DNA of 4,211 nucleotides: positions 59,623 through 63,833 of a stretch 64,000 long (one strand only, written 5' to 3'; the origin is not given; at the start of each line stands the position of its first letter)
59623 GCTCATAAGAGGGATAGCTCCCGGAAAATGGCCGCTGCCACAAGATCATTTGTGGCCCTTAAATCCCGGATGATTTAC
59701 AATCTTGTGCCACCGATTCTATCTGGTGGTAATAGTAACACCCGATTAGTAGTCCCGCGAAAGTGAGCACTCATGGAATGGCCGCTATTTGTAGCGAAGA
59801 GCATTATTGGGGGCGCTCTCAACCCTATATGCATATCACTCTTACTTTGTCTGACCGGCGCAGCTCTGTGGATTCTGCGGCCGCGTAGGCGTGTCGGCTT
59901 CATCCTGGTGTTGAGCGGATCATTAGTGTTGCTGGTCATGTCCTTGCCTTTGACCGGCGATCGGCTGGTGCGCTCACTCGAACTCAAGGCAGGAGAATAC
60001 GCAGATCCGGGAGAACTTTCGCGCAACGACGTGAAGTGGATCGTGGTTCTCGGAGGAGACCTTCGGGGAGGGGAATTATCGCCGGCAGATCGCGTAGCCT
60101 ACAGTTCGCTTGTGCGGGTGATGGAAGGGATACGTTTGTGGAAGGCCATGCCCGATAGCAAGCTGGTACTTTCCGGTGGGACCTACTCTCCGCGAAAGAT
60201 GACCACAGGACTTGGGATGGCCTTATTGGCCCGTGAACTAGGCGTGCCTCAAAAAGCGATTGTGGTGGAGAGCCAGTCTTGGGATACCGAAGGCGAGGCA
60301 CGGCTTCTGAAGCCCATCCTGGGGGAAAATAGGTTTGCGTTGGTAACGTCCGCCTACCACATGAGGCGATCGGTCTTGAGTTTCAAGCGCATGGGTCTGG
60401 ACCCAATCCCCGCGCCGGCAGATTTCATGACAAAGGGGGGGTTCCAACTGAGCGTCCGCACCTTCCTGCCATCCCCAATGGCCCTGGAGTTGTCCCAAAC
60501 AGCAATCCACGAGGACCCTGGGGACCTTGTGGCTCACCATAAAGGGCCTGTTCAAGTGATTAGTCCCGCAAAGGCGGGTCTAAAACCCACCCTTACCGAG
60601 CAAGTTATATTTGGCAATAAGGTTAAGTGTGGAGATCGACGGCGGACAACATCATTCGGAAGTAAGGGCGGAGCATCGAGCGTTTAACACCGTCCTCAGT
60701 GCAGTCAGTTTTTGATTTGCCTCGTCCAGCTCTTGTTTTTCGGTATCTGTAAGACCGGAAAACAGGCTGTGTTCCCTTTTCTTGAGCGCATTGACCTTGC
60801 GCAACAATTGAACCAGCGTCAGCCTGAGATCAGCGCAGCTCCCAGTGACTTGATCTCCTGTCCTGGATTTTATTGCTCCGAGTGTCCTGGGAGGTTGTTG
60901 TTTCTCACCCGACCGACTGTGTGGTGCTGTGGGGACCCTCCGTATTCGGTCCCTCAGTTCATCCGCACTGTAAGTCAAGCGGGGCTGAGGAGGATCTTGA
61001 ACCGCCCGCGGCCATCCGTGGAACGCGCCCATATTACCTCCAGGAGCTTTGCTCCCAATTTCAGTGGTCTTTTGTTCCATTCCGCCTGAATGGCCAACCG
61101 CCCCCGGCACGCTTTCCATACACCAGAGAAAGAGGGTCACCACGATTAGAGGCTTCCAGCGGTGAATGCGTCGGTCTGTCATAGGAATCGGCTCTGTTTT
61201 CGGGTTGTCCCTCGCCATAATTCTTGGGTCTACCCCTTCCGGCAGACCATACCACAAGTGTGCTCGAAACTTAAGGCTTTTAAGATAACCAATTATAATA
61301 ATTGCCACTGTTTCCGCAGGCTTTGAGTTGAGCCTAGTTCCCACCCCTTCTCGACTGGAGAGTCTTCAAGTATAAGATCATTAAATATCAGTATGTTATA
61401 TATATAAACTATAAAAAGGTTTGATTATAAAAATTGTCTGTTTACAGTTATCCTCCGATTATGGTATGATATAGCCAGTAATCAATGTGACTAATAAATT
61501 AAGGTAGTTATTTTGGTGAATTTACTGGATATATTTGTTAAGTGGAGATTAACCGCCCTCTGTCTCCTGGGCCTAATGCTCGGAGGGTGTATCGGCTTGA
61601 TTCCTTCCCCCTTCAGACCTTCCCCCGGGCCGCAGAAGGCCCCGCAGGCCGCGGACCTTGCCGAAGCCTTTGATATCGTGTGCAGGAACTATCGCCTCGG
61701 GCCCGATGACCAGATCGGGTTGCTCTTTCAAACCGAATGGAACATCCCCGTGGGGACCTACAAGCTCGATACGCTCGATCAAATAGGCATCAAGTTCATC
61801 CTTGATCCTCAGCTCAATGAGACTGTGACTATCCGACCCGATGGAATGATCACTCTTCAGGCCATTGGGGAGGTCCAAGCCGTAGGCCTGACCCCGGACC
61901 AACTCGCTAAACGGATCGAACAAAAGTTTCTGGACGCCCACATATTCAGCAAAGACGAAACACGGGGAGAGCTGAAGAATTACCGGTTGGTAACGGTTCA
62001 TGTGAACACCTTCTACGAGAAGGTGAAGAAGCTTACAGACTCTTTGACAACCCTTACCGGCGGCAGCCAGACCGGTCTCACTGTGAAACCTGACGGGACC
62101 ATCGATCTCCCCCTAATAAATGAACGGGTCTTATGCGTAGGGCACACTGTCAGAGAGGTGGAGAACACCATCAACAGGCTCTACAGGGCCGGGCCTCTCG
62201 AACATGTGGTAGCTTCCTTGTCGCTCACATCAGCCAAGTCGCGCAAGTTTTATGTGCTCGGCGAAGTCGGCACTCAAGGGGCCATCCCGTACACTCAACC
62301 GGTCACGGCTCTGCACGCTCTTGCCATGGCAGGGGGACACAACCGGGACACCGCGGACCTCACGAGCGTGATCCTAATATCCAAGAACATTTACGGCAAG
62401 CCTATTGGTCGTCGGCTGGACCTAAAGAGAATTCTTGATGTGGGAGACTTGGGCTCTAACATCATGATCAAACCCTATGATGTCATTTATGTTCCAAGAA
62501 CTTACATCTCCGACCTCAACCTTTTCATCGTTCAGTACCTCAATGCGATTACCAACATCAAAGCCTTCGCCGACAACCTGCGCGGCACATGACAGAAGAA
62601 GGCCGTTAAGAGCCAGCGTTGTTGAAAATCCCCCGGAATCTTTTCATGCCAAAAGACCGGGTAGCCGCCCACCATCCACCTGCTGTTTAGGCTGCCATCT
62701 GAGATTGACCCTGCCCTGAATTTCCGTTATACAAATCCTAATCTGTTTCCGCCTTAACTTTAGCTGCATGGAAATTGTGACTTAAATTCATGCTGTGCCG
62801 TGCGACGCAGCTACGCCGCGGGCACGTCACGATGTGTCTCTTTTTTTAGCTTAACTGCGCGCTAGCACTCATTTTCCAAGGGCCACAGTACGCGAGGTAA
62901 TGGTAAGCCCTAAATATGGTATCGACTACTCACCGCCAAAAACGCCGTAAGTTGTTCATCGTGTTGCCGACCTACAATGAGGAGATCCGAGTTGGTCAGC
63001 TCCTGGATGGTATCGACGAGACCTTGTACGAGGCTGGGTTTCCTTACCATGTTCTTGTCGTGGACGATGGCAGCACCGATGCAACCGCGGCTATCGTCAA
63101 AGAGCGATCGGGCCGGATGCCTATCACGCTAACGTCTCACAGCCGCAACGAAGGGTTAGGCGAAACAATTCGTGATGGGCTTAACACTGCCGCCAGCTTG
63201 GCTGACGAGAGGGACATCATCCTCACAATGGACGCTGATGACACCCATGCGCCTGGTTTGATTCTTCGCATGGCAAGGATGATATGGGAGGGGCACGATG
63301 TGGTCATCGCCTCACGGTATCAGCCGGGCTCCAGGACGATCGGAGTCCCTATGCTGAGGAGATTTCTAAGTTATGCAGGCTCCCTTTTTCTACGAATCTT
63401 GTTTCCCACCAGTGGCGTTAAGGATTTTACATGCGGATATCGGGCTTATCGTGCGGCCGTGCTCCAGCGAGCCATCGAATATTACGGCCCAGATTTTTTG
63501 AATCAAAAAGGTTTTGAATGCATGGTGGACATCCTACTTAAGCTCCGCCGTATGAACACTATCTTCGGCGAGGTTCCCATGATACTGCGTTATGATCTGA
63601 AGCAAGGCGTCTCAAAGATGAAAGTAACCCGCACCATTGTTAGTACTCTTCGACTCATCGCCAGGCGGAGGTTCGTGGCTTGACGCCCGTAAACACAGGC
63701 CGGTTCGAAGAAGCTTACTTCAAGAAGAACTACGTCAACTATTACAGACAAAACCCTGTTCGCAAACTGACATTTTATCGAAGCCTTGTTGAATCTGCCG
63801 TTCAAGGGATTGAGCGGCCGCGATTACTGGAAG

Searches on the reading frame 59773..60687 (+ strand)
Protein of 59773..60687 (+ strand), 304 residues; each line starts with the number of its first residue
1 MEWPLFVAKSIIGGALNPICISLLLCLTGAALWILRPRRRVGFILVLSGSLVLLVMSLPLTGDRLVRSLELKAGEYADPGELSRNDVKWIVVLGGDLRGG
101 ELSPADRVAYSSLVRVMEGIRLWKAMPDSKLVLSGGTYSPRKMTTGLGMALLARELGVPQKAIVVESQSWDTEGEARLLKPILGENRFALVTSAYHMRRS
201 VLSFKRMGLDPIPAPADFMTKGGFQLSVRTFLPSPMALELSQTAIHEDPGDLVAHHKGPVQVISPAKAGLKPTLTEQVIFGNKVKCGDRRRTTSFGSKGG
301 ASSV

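Call 20: search_protein_families(library=pfam, proteins=[window:59773-60687:+], max_evalue=0.001)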
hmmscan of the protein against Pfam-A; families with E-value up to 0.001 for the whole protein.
window:59773-60687:+ (304 aa): 1 family
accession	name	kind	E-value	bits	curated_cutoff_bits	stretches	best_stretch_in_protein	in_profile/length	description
PF02698.23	DUF218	-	2e-27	96.1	27.6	1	89-247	2-130/133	DUF218 domain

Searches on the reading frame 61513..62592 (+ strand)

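Call 20: search_protein_families(library=pfam, proteins=[window:61513-62592:+], max_evalue=0.001)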
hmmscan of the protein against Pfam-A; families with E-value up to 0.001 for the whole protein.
window:61513-62592:+ (359 aa): 3 families
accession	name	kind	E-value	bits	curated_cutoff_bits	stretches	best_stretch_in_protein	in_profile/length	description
PF02563.21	Poly_export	-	3.9e-23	81.9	28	2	82-142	6-64/77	Polysaccharide biosynthesis/export protein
PF22461.2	SLBB_2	-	6.3e-13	49.1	27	1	245-327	2-79/79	SLBB domain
PF10531.15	SLBB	-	4.4e-06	26.9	27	1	245-291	1-46/55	SLBB domain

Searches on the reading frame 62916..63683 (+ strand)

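Call 20: search_protein_families(library=pfam, proteins=[window:62916-63683:+], max_evalue=0.001)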
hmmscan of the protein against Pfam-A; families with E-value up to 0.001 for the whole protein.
window:62916-63683:+ (255 aa): 3 families
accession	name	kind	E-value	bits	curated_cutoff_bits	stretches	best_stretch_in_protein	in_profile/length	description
PF00535.33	Glycos_transf_2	-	2.3e-23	83.4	23.3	1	15-184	2-165/168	Glycosyl transferase family 2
PF13641.12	Glyco_tranf_2_3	-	6.3e-05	23.5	27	1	14-131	4-118/230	Glycosyltransferase like family 2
PF13704.12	Glyco_tranf_2_4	-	9.6e-05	23.3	27.5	1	40-109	17-82/98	Glycosyl transferase family 2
